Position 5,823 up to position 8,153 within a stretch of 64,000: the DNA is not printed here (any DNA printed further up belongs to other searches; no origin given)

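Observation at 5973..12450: Five-gene operon with three paralogous dynamin-like GTPases interleaved with membrane-anchored coiled-coil proteins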

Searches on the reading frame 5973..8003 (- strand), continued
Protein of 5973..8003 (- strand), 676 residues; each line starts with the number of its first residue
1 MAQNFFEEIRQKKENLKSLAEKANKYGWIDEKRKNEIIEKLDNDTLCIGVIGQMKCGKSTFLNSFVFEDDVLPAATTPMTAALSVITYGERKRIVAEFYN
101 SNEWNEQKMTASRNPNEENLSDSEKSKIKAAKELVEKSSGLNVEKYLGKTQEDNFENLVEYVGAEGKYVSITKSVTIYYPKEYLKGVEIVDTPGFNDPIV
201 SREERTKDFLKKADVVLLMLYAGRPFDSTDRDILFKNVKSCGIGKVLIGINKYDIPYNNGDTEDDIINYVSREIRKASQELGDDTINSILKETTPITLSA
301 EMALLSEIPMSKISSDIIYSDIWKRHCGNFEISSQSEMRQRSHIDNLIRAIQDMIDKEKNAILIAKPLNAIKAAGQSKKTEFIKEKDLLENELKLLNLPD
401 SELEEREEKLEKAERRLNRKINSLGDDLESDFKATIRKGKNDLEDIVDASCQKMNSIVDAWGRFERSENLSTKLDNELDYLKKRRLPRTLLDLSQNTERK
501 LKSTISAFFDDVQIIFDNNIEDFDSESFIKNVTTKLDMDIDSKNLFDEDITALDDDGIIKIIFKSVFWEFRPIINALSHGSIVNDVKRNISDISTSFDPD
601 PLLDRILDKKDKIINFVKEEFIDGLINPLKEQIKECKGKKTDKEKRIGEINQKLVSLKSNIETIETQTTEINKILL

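Call 69: get_annotated_region(hit=H8, flank=7000)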
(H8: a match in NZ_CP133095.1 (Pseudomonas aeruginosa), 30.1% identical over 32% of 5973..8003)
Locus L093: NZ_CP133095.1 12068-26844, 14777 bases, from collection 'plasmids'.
description: Pseudomonas aeruginosa strain pae001 plasmid ppae01, complete sequence
organism: Pseudomonas aeruginosa (NCBI taxid 287)
taxonomy: Bacteria; Pseudomonadota; Gammaproteobacteria; Pseudomonadales; Pseudomonadaceae; Pseudomonas; Pseudomonas aeruginosa
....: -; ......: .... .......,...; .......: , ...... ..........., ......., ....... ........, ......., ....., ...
typing (MOB-suite, as given by PLSDB): non-mobilizable; replicon rep_cluster_1115; mating-pair formation MPF_I
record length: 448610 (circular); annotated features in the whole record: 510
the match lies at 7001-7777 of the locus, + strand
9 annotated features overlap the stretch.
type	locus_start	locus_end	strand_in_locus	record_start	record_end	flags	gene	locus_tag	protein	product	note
CDS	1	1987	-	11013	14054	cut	-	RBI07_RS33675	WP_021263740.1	DEAD/DEAH box helicase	-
CDS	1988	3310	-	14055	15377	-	-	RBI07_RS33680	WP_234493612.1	EH signature domain-containing protein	-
CDS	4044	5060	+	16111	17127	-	-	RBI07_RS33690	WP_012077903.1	WYL domain-containing protein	-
CDS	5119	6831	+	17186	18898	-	-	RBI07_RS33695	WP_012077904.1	dynamin family protein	-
CDS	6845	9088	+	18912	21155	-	-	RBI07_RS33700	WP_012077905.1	dynamin family protein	-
CDS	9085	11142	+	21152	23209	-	-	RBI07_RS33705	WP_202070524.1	dynamin family protein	-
CDS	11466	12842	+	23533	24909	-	-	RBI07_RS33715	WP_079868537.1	IS30 family transposase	-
CDS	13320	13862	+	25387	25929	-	-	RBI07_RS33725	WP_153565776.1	hypothetical protein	-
CDS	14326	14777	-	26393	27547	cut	-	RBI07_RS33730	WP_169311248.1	site-specific integrase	GO:0015074 - DNA integration [Evidence IEA]; GO:0006310 - DNA recombination [Evidence IEA]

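Call 70: get_annotated_region(hit=H6, flank=7000)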
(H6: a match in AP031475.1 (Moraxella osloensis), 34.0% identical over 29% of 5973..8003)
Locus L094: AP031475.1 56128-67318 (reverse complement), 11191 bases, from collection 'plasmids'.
description: Moraxella osloensis NBRC 115781 plasmid pSKB0120-3 DNA, complete sequence
organism: Moraxella osloensis (NCBI taxid 34062)
taxonomy: Bacteria; Pseudomonadota; Gammaproteobacteria; Moraxellales; Moraxellaceae; Moraxella; Moraxella osloensis
host: -; source: -; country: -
typing (MOB-suite, as given by PLSDB): non-mobilizable; replicon rep_cluster_1030
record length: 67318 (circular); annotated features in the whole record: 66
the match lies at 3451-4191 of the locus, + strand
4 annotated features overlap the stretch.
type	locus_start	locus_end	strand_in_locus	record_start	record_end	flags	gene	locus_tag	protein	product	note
CDS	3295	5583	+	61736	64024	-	-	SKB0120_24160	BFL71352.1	dynamin family protein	-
CDS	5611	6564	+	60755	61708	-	-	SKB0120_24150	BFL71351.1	hypothetical protein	-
CDS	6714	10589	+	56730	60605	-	-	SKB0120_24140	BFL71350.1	hypothetical protein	-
CDS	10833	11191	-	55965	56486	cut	-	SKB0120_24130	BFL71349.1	hypothetical protein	-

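Call 71: get_annotated_region(hit=H3, flank=7000)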
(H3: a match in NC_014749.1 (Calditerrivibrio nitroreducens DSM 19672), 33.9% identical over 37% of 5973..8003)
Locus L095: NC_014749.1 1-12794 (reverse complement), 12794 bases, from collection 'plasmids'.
description: Calditerrivibrio nitroreducens DSM 19672 plasmid pCALNI01, complete sequence
organism: Calditerrivibrio nitroreducens DSM 19672 (NCBI taxid 768670)
taxonomy: Bacteria; Deferribacterota; Deferribacteres; Deferribacterales; Calditerrivibrionaceae; Calditerrivibrio; Calditerrivibrio nitroreducens; Calditerrivibrio nitroreducens DSM 19672
host: -; source: terrestrial hot spring; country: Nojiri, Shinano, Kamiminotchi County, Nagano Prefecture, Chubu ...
typing (MOB-suite, as given by PLSDB): non-mobilizable; replicon rep_cluster_200
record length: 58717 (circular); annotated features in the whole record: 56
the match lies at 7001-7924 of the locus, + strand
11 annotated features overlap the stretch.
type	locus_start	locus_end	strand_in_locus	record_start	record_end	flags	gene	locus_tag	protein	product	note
CDS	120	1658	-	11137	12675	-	-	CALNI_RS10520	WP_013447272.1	ATP-binding protein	-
CDS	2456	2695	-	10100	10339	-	-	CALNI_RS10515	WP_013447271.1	hypothetical protein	-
CDS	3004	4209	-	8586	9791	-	-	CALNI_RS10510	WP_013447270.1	RNA-guided endonuclease TnpB family protein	-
CDS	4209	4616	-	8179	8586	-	tnpA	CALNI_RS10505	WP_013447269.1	IS200/IS605 family transposase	-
CDS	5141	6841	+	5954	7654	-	-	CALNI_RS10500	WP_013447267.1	dynamin family protein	-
CDS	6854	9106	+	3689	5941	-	-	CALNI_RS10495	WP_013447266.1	dynamin family protein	-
CDS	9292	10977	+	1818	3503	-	-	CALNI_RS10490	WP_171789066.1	dynamin family protein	-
CDS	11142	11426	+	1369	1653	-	-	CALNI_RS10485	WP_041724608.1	right-handed parallel beta-helix repeat-containing protein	-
CDS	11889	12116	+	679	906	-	-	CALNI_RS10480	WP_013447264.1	hypothetical protein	-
CDS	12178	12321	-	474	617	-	-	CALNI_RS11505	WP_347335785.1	DUF350 domain-containing protein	-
CDS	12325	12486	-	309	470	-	-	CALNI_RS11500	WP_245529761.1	hypothetical protein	-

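Call 72: get_annotated_region(hit=H7, flank=7000)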
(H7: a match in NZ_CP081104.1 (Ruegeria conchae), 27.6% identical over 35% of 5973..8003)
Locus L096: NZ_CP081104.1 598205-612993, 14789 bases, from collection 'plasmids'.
description: Ruegeria conchae strain M340 plasmid unnamed1, complete sequence
organism: Ruegeria conchae (NCBI taxid 981384)
taxonomy: Bacteria; Pseudomonadota; Alphaproteobacteria; Rhodobacterales; Roseobacteraceae; Ruegeria; Ruegeria conchae
host: -; source: -; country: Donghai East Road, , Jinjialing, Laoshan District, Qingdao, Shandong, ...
typing (MOB-suite, as given by PLSDB): non-mobilizable
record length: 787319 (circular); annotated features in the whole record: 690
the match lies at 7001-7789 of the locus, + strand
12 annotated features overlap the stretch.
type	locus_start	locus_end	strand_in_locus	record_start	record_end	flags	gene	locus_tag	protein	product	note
CDS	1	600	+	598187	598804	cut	-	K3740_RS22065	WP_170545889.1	TetR/AcrR family transcriptional regulator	-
CDS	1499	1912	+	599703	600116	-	-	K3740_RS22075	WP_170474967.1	hypothetical protein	-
CDS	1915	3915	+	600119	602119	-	-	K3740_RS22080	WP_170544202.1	dynamin family protein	-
CDS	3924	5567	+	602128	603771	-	-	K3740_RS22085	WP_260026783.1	dynamin family protein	-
CDS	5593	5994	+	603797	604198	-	-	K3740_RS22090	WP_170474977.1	hypothetical protein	-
CDS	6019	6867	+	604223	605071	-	-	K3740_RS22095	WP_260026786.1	hypothetical protein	-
CDS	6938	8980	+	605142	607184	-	-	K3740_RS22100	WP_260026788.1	dynamin family protein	-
CDS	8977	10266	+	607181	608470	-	-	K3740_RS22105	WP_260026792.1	dynamin family protein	-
CDS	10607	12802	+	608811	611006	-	-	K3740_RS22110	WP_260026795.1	serine/threonine protein kinase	GO:0006468 - protein phosphorylation [Evidence IEA]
CDS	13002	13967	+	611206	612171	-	-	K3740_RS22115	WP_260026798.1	FHA domain-containing protein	-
CDS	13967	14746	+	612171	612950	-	-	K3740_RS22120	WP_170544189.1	protein phosphatase 2C domain-containing protein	-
CDS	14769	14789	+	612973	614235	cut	-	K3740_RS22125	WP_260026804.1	transporter substrate-binding domain-containing protein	-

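Call 74: search_solved_structures(query=A2, max_evalue=1)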
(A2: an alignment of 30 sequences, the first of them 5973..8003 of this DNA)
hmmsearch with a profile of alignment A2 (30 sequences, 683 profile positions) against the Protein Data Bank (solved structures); distinct sequences matched with E-value up to 1: 12.
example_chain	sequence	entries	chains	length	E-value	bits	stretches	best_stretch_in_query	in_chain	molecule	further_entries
2j68_A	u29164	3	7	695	2.2e-14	56.2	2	39-127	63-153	BACTERIAL DYNAMIN-LIKE PROTEIN | DYNAMIN FAMILY PROTEIN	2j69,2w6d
5owv_A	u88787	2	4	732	2e-13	53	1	26-606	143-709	GTP-binding protein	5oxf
1xzp_A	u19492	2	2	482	8.9e-05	24.5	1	190-270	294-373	Probable tRNA modification GTPase trmE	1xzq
4dci_A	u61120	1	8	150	0.033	16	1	589-675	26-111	uncharacterized protein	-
5xau_C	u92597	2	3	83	0.11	14.3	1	466-524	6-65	Laminin subunit gamma-1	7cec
2xg7_A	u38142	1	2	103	0.14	13.9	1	339-424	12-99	BONE MARROW STROMAL ANTIGEN 2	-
3nwh_A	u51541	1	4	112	0.18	13.6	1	336-423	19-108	Bone marrow stromal antigen 2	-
3mqb_A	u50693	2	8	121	0.54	12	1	337-423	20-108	Bone marrow stromal antigen 2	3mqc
7c1o_A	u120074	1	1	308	0.71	11.6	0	192-256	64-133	GTPase Era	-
5vha_A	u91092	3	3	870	0.83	11.4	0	2-70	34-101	DEAH (Asp-Glu-Ala-His) box polypeptide 36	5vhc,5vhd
3r9w_A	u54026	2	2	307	0.98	11.1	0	192-256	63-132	GTPase Era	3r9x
3iev_A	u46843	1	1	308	0.99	11.1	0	192-256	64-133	GTP-binding protein era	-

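Call 78: search_protein_families(library=padloc, proteins=[L093:5119-6831:+, L093:6845-9088:+, L093:9085-11142:+, L091:4111-5802:+, L091:5824-7998:+, L091:8000-9217:+, L095:5141-6841:+, L095:6854-9106:+, L095:9292-10977:+, L092:5896-8016:+], max_evalue=0.00001)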
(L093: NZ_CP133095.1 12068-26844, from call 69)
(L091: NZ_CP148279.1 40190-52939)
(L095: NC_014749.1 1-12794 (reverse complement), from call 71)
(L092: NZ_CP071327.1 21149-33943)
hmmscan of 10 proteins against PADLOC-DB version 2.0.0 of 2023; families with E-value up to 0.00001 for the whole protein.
L093:5119-6831:+ (570 aa): 1 family
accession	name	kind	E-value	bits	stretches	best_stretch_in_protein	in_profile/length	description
PDLC03839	LeoA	-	2.4e-10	38.2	1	14-78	22-100/559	-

L093:6845-9088:+ (747 aa): 1 family
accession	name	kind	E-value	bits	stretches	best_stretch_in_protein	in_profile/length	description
PDLC03841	LeoBC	-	6.6e-14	49.9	0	42-291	62-171/601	-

L093:9085-11142:+ (685 aa): 1 family
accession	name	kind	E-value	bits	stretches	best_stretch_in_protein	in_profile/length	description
PDLC03859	LmuB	-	3.9e-06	24.3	1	28-292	261-490/611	-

L091:4111-5802:+ (563 aa): 1 family
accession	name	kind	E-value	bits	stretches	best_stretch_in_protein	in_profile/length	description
PDLC03839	LeoA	-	5.7e-07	27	0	34-83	49-102/559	-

L091:5824-7998:+ (724 aa): 1 family
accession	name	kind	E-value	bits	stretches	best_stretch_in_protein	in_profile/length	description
PDLC03841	LeoBC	-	1.1e-08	32.8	0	38-510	55-385/601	-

L091:8000-9217:+ (405 aa): 0 families

L095:5141-6841:+ (566 aa): 0 families

L095:6854-9106:+ (750 aa): 1 family
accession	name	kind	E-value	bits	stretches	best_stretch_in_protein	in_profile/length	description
PDLC03841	LeoBC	-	7.7e-07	26.6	0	22-612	46-430/601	-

L095:9292-10977:+ (561 aa): 0 families

L092:5896-8016:+ (706 aa): 1 family
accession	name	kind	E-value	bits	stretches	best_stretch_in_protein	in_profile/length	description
PDLC03841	LeoBC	-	3.8e-11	40.8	0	28-477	52-379/601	-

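Call 97: fold_search(model_id=the predicted structure, library=viral)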
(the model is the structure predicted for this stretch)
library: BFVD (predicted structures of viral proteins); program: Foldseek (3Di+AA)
matches with E <= 10: 319; with E <= 0.001: 11
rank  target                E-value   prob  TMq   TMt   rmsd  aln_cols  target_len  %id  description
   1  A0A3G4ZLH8            5.0e-07  1.00  0.22  0.22  34.6       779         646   14  Dynamin family protein [Terrestrivirus sp.]
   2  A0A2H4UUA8            1.4e-06  1.00  0.24  0.23  40.0       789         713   12  Dynamin-1-like protein [Bodo saltans virus]
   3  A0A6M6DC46            2.8e-06  1.00  0.23  0.27  42.4       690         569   16  (no name in the UniProt tables at hand)
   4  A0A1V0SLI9            4.4e-06  1.00  0.26  0.28  46.1       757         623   12  Dynamin family GTPase [Klosneuvirus KNV1]
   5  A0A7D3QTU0            8.2e-06  1.00  0.21  0.21  22.9       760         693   13  Dynamin superfamily protein [Fadolivirus FV1/VV64]
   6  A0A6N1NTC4            1.5e-05  1.00  0.27  0.27  27.9       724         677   13  Dynamin family GTPase [Tupanvirus soda lake]
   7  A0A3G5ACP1            1.6e-05  1.00  0.21  0.22  36.5       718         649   13  Dynamin N-terminal domain-containing protein [Satyrvirus sp.]
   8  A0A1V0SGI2            4.1e-05  1.00  0.24  0.28  40.5       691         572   12  Dynamin-like protein [Hokovirus HKV1]
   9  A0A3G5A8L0            1.1e-04  1.00  0.27  0.28  36.8       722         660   14  Dynamin family GTPase [Hyperionvirus sp.]
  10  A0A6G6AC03            3.6e-04  1.00  0.23  0.27  31.8       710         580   15  Putative GTPase [Borely moumouvirus]
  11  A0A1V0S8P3            8.0e-04  1.00  0.22  0.24  20.4       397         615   12  Dynamin N-terminal domain-containing protein [Catovirus CTV1]
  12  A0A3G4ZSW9            1.6e-03  0.94  0.19  0.21  31.5       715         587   11  Uncharacterized protein [Edafosvirus sp.]
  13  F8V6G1                4.5e-03  0.99  0.21  0.36  16.1       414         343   14  Uncharacterized protein R618a [Acanthamoeba polyphaga mimivirus]
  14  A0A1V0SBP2            1.4e-02  0.72  0.15  0.18  30.0       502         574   13  Uncharacterized protein [Catovirus CTV1]
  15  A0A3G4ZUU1            1.8e-02  0.25  0.11  0.12  37.1       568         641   12  Uncharacterized protein [Edafosvirus sp.]
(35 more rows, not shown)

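Call 98: search_protein_representatives(alignment_id=A2)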
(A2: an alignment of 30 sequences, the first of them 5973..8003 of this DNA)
Query: 30 sequences, 683 profile positions. Proteins with E-value up to 0.001 (for the whole library): 6878; up to 1e-10: 2443; up to 1e-30: 852. The best 150 are listed.
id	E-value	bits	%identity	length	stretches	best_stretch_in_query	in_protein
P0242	0.0e+00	1050.7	-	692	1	1-682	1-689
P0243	4.6e-294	993.8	-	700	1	1-676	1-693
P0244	2.0e-279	945.4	-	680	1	3-681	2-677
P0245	1.4e-271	919.5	-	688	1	1-681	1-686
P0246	1.5e-269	912.8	-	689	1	1-678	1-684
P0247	2.0e-264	895.9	-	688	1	1-680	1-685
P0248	1.8e-257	872.9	-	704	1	4-680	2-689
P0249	4.1e-256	868.4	-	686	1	1-681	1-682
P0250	1.6e-255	866.5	-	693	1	1-681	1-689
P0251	2.8e-251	852.4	-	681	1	3-680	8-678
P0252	2.8e-247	839.2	-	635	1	54-680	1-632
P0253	2.6e-246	836.0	-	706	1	1-680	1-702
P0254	1.2e-243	827.1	-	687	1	1-681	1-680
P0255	2.0e-243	826.4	-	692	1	1-681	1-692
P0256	1.2e-241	820.6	-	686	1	1-681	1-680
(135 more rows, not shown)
